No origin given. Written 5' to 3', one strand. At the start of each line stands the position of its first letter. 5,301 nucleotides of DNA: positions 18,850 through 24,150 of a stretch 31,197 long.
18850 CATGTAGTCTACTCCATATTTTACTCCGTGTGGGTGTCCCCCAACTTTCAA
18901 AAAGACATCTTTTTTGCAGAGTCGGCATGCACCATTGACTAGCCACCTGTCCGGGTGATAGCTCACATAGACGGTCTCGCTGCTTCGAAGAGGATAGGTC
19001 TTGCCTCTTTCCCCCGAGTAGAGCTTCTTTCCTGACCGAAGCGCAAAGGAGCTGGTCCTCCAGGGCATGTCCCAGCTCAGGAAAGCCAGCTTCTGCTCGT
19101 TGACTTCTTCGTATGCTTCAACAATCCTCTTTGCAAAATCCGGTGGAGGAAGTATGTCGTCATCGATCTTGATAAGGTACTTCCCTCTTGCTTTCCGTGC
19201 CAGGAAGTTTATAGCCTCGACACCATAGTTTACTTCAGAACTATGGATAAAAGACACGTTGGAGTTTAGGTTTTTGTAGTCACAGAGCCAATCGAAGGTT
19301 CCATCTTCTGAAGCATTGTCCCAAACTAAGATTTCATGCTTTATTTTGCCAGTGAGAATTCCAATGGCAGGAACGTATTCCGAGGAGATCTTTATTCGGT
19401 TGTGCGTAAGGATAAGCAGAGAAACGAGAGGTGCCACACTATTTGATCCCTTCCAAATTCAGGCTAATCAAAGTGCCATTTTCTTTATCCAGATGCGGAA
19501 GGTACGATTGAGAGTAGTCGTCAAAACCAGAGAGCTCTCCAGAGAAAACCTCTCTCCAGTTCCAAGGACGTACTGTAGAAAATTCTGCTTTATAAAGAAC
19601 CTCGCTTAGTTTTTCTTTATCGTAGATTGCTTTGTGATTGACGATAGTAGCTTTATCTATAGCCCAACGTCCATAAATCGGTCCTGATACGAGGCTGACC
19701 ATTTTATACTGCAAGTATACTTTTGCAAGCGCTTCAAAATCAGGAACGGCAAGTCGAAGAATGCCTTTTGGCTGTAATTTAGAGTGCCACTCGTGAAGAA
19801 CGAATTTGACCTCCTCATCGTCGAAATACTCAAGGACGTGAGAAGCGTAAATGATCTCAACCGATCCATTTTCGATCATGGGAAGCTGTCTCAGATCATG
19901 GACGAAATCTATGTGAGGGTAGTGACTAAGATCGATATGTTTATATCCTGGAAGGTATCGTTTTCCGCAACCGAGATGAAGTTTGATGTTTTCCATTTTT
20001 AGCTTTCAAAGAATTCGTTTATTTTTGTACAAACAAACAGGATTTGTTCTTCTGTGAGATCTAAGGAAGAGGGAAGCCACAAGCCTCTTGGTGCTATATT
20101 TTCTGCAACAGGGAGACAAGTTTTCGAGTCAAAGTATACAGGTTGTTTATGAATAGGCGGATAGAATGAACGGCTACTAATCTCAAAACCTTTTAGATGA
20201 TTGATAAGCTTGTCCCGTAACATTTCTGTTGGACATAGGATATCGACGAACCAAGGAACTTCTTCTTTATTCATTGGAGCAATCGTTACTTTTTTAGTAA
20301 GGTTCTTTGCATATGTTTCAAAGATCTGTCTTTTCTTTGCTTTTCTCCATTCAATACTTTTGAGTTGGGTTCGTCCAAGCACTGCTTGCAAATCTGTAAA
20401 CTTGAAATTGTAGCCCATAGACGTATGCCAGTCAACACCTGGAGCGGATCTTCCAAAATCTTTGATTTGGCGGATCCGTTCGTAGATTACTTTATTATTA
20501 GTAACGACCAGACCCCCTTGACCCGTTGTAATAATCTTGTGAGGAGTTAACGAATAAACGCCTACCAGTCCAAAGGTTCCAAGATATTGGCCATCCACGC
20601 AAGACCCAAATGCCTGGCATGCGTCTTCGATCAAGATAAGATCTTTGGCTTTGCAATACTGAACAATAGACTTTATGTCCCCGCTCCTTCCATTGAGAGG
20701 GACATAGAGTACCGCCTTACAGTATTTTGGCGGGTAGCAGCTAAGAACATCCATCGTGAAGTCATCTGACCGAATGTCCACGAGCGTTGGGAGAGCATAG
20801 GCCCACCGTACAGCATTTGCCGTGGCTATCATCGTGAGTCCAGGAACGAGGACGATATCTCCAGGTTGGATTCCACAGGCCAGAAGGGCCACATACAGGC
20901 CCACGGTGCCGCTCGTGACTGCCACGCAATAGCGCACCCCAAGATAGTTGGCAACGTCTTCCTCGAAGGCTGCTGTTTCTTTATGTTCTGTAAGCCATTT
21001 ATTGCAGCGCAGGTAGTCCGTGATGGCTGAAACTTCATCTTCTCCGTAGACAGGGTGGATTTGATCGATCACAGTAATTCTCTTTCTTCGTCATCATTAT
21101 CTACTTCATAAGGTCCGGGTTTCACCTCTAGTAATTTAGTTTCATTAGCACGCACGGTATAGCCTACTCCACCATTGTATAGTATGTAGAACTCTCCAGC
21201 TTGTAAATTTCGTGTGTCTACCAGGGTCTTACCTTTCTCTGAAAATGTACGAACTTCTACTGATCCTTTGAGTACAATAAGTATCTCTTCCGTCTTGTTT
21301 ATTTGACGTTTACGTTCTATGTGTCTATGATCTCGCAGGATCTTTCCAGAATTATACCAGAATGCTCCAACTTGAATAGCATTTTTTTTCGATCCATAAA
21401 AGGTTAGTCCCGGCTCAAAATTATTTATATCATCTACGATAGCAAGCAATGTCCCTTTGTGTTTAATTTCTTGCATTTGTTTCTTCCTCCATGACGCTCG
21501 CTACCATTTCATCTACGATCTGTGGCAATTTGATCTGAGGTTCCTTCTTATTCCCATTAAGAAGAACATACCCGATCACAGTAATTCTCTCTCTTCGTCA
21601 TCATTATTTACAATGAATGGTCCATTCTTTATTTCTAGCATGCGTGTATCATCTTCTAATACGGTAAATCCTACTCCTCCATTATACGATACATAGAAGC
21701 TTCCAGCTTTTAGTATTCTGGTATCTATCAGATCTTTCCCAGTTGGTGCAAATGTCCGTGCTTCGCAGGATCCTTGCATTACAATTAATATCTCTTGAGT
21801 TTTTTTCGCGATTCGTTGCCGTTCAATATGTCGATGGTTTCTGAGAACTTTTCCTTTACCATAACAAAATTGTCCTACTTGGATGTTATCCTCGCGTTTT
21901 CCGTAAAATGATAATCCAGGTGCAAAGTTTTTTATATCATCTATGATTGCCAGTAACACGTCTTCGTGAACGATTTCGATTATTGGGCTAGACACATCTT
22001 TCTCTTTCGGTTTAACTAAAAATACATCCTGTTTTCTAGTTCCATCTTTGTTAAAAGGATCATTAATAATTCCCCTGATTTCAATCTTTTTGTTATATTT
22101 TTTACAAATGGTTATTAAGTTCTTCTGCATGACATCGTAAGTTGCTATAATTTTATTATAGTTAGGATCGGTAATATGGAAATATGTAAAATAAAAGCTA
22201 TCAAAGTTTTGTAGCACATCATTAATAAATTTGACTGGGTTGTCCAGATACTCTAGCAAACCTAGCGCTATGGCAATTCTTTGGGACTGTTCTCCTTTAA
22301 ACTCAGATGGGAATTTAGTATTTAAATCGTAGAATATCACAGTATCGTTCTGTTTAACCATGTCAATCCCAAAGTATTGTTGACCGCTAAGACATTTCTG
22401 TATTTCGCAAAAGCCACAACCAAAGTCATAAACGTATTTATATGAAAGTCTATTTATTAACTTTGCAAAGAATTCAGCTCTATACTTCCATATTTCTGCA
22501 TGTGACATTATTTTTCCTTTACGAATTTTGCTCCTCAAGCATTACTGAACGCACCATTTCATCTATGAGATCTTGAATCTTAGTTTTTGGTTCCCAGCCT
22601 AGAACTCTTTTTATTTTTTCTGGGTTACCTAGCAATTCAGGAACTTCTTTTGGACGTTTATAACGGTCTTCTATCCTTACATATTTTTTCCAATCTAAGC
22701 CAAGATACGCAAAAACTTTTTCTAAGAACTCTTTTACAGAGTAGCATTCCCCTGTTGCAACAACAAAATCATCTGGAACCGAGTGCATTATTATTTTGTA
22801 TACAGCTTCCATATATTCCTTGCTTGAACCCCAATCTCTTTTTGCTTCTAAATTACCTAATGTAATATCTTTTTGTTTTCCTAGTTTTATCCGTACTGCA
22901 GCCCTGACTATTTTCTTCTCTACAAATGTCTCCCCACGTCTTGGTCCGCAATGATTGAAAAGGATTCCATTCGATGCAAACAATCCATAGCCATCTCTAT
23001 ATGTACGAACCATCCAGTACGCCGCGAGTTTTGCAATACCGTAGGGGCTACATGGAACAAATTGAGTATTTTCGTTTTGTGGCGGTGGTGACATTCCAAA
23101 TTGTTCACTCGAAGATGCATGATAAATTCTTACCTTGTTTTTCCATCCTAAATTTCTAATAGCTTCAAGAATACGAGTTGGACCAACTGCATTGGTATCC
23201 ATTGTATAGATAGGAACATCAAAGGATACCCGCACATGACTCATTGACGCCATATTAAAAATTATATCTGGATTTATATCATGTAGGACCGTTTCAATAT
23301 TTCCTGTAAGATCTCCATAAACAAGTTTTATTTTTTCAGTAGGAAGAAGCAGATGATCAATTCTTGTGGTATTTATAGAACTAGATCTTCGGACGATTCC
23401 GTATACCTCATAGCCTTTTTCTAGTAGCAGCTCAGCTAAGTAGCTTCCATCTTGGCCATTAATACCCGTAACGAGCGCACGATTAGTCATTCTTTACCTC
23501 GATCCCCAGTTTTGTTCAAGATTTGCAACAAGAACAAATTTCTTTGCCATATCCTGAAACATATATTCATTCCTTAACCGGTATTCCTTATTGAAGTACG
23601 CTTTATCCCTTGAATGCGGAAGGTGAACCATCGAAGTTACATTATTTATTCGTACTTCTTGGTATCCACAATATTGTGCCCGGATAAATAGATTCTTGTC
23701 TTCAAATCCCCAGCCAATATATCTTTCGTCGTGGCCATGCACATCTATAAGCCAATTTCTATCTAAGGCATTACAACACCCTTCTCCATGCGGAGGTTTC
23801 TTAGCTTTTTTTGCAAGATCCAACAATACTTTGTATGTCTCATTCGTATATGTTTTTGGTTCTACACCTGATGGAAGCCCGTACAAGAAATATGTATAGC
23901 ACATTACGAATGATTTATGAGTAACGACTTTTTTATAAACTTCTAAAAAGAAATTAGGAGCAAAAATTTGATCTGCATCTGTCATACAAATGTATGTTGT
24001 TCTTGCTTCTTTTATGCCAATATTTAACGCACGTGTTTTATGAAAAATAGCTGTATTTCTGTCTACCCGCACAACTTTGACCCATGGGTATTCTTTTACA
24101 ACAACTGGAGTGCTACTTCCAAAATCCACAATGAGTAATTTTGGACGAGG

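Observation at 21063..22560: Segmental tandem duplication: GMD 3'-end relic plus duplicated FdtA-like cupin, with 34-nt direct repeats and a methyltransferase-cupin fusion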

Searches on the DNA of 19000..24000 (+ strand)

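Call 7: search_dna_similar(query=window:19000-24000:+, collection=phages, mode=distant, max_rows=20)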
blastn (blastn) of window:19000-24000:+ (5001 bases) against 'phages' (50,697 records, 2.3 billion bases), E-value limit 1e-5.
Records with a match: 4; places in all: 4; records where one place covers at least 80% of the query: 0.
Best place of each record, by identity: 60-80% 4.
By first word of the organism name: Synechococcus 2; uncultured 2.
By host as written in the record: Synechococcus sp. WH7803 2; - 2.
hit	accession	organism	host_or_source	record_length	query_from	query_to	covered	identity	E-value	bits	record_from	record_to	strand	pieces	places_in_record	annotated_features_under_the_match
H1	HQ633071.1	Synechococcus phage S-SKS1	Synechococcus sp. WH7803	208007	4355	4470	2%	73.5%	5e-7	65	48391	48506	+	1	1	GDP-D-mannose 4,6-dehydratase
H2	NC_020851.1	Synechococcus phage S-SKS1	Synechococcus sp. WH7803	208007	4355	4470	2%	73.5%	5e-7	65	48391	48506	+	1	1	nucleotide-sugar epimerase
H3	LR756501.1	uncultured phage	metagenomic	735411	4354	4458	2%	76.2%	7e-11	78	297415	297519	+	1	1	record has no annotation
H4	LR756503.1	uncultured phage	metagenomic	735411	4354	4458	2%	76.2%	7e-11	78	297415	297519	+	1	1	record has no annotation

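Call 80: search_rna_families(source=window, start=20900, end=22700, threshold=evalue, max_evalue=1)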
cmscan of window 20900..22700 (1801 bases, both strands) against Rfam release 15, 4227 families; matches with E-value up to 1: 0.
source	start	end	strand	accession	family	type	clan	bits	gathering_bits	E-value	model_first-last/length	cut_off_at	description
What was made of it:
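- Tried and rejected: There was no Rfam match at E <= 1 (call 80).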

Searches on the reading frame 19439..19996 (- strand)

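Call 6: search_protein_families(library=pfam, proteins=[window:19439-19996:-], max_evalue=0.01)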
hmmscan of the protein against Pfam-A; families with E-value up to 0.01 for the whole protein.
window:19439-19996:- (185 aa): 2 families
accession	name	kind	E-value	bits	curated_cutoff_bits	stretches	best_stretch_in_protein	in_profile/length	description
PF08241.18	Methyltransf_11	-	0.00016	22.7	21.2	1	31-80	46-93/95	Methyltransferase domain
PF13649.12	Methyltransf_25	-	0.00055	21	27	1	29-78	48-97/97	Methyltransferase domain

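Call 9: search_protein_families(library=ncbifam, proteins=[window:19439-19996:-], max_evalue=1)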
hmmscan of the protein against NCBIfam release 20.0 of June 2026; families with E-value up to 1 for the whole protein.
window:19439-19996:- (185 aa): 3 families
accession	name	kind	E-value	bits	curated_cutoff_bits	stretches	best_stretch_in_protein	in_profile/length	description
NF045649.1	2X_seleno_MduS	exception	0.05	12.6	380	1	31-83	95-148/338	methyltransferase domain-containing selenoprotein MduS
NF040538.1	methyl_ArsM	equivalog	0.062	12.5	500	1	30-86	155-210/356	arsinothricin biosynthesis methyltransferase ArsM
NF043040.1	corrin_prot_MT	hypoth_equivalog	0.066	12.6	180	1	40-83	104-148/216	corrinoid protein-associated methyltransferase CpaM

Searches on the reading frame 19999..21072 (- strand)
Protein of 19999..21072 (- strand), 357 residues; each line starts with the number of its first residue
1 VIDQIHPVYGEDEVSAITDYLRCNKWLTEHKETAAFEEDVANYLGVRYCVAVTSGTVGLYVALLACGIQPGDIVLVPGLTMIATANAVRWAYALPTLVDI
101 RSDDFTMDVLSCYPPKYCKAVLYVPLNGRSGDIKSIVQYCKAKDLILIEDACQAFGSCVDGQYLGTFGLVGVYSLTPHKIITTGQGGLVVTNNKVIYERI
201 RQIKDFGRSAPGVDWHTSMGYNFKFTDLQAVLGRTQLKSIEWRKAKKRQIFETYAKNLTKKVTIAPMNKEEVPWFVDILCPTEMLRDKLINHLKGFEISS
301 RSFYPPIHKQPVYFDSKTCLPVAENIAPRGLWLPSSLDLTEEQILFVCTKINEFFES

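Call 6: search_protein_families(library=pfam, proteins=[window:19999-21072:-], max_evalue=0.01)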
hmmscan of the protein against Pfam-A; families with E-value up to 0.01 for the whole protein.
window:19999-21072:- (357 aa): 3 families
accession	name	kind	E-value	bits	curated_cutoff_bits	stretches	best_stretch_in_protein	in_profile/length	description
PF01041.23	DegT_DnrJ_EryC1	-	5.9e-84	282.8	19.8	1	10-351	4-359/360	DegT/DnrJ/EryC1/StrS aminotransferase family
PF00155.27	Aminotran_1_2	-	0.0018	17.9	19.7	1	34-109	45-130/361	Aminotransferase class I and II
PF01212.27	Beta_elim_lyase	-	0.0021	17.9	27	0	29-76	30-76/288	Beta-eliminating lyase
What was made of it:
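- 19999..21072 (-): DegT/DnrJ/EryC1 aminotransferase. Its GTG start overlaps the cupin2 stop. It is the first gene of the higher-GC3 backbone. Pfam DegT 283 bits (call 6).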

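Call 9: search_protein_families(library=ncbifam, proteins=[window:19999-21072:-], max_evalue=1)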
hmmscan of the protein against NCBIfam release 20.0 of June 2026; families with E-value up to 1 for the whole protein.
window:19999-21072:- (357 aa): 13 families
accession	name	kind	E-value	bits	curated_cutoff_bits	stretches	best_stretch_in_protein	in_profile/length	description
TIGR04181.1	NHT_00031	hypoth_equivalog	1.3e-66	224.9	420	1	33-336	32-359/359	LegC family aminotransferase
TIGR03588.1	PseC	equivalog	4.3e-60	203.6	423.5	1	10-354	10-379/380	UDP-4-amino-4,6-dideoxy-N-acetyl-beta-L-altrosamine transaminase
NF011936.0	PRK15407.1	equivalog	3.7e-43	147.8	423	2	7-209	42-253/440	lipopolysaccharide biosynthesis protein RfbH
TIGR04427.1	PLP_DesI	equivalog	4.3e-43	147.9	650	1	24-350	44-378/390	dTDP-4-dehydro-6-deoxyglucose aminotransferase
NF008658.2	PRK11658.1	equivalog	3e-42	144.6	631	1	6-355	9-377/379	UDP-4-amino-4-deoxy-L-arabinose aminotransferase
NF008687.0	PRK11706.1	equivalog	7e-39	133.6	375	1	6-355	6-374/375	dTDP-4-amino-4,6-dideoxygalactose transaminase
TIGR02379.1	ECA_wecE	subfamily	1e-27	96.9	434.85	1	7-311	7-328/376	dTDP-4-amino-4,6-dideoxy-D-glucose transaminase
TIGR04422.1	PLP_IMCC1989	hypoth_equivalog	0.0054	16.2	75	1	148-228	116-192/315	putative PLP-dependent aminotransferase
NF000586.1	PRK00011.1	subfamily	0.0067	15.2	335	1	130-202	170-242/404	serine hydroxymethyltransferase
NF008465.0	PRK11354.1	subfamily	0.051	13.6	92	1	67-94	15-44/73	FtsZ inhibitor protein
NF033733.1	MFS_ArsK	equivalog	0.13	11.1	400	1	52-102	72-123/388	arsenite efflux MFS transporter ArsK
NF006488.0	PRK08912.1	equivalog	0.14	11.1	498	1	49-147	89-195/387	aminotransferase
NF012025.0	PRK15481.1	equivalog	0.21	10.2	573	1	40-125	135-220/432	MocR-like B6 salvage transcription factor PtsJ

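Call 53: search_solved_structures(query=window:19999-21072:-, max_evalue=1e-20)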
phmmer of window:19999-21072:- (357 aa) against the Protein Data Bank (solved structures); distinct sequences matched with E-value up to 1e-20: 43.
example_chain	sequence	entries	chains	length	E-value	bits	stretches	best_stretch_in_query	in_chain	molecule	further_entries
3bn1_A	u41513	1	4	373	4.5e-47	164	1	31-349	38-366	Perosamine synthetase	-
3dr7_A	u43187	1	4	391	5.4e-47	163.7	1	31-349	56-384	Putative perosamine synthetase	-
7b0d_A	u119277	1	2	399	1.7e-46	162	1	24-355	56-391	Glutamine--scyllo-inositol transaminase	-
3dr4_A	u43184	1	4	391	3.7e-46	161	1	31-349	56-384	Putative perosamine synthetase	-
7b0m_AAA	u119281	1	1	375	4e-42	147.7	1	28-347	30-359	Sugar aminotransferase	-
3frk_A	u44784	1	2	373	1.3e-39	139.5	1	23-353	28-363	QdtB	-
1o61_A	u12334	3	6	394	1.3e-37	132.9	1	9-258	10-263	aminotransferase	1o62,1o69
9bgp_A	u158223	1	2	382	2.9e-37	131.7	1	6-267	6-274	aminotransferase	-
4ztc_A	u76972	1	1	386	7.8e-37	130.3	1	9-258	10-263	Aminotransferase homolog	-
8vr3_A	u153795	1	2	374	1.1e-36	129.8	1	5-255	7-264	DegT/DnrJ/EryC1/StrS aminotransferase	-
8vr5_A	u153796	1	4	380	1.1e-36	129.8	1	5-255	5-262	DegT/DnrJ/EryC1/StrS aminotransferase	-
9bgr_A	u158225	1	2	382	2e-36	129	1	6-267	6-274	aminotransferase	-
5k8b_A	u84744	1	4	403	8.8e-36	126.8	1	19-287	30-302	8-amino-3,8-dideoxy-alpha-D-manno-octulosonate transaminase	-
7n63_A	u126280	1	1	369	1.8e-33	119.3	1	16-356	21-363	Putative aminotransferase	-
5u1z_A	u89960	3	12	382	4.5e-32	114.6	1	14-351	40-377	Putative aminotransferase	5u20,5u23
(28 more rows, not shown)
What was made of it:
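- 19999..21072 (-): The best solved relatives are GDP-perosamine synthases 3bn1 and 3dr7 at E = 5e-47 (call 53).
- On DegT/DnrJ/EryC1 sugar aminotransferase (perosamine-synthase-like): 3bn1 and 3dr7 hit at E = 5e-47 (call 53).
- Closest known: GDP-perosamine pathway. Same: GMD and an aminotransferase closest to the solved perosamine synthases 3bn1 and 3dr7 (calls 6, 53).
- GMD and perosamine-synthase-like neighbours (calls 6, 9, 53).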
